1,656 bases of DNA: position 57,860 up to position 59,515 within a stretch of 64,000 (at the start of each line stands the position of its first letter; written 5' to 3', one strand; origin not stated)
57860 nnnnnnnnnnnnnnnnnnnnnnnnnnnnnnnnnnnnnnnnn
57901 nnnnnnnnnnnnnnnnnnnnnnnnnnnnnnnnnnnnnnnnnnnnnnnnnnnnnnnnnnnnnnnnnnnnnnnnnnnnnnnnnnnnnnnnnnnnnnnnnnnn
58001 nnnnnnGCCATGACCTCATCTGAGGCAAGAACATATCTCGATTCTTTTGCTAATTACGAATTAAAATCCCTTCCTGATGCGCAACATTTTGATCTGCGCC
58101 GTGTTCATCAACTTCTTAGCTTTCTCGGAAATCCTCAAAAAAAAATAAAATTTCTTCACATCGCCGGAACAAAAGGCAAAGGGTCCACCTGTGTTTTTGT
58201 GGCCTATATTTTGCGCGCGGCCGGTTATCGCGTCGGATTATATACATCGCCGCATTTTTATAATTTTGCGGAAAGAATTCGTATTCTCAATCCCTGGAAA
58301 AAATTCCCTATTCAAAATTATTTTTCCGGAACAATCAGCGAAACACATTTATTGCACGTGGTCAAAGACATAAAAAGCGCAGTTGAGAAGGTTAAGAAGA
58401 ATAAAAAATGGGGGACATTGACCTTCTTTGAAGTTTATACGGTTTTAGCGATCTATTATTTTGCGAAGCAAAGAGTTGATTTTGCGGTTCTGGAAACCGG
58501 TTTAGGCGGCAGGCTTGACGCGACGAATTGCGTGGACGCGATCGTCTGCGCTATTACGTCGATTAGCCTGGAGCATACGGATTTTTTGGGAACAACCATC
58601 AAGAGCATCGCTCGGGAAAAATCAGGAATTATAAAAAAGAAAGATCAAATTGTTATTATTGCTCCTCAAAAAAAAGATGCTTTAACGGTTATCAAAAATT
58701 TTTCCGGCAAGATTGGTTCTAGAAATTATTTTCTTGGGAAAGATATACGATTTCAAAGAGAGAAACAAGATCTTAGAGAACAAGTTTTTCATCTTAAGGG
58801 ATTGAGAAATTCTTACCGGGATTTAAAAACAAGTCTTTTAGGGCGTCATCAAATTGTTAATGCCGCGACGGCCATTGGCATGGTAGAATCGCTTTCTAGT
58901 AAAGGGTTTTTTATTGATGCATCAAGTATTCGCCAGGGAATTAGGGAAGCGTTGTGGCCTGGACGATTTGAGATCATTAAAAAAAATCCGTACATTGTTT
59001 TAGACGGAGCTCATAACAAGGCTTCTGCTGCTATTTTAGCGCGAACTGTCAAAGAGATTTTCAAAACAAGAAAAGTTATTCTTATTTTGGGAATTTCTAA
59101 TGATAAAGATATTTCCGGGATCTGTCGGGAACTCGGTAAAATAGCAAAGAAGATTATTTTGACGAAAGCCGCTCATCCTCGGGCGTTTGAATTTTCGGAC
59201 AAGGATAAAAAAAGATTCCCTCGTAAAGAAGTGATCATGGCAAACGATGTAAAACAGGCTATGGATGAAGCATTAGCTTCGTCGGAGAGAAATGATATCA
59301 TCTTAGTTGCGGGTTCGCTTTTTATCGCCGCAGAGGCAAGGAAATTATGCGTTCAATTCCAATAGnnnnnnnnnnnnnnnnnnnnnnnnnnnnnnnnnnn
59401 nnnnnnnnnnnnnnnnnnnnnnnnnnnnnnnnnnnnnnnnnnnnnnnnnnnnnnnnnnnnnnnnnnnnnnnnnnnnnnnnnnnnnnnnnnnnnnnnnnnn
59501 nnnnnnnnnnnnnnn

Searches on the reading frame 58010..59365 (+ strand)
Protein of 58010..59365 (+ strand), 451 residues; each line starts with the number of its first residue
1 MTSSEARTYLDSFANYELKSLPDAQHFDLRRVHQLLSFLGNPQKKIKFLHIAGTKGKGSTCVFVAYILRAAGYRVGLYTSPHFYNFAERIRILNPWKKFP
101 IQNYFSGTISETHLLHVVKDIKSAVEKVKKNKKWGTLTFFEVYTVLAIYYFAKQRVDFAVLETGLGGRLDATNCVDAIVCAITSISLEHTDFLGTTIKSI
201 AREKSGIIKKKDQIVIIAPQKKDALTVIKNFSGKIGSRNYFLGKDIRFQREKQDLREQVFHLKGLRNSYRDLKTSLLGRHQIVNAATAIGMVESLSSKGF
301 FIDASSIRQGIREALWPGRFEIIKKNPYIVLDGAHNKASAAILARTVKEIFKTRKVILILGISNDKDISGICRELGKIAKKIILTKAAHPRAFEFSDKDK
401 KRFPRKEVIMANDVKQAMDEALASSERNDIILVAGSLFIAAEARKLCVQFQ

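Call 25: find_encoding_contigs(protein=window:58010-59365:+, flank=10000, max_places=1)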
Protein window:58010-59365:+ (451 aa): no gene with exactly this product is on record in the collection.

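Call 27: search_protein_families(library=pfam, proteins=[window:58010-59365:+], max_evalue=0.00001)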
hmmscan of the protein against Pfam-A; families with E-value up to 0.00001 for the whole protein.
window:58010-59365:+ (451 aa): 2 families
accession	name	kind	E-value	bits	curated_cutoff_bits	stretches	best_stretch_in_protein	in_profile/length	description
PF02875.26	Mur_ligase_C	-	3.9e-19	70.2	28.4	1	318-436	1-126/127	Mur ligase, glutamate ligase domain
PF08245.18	Mur_ligase_M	-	8e-14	52.5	24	1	138-291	38-199/200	Mur ligase middle domain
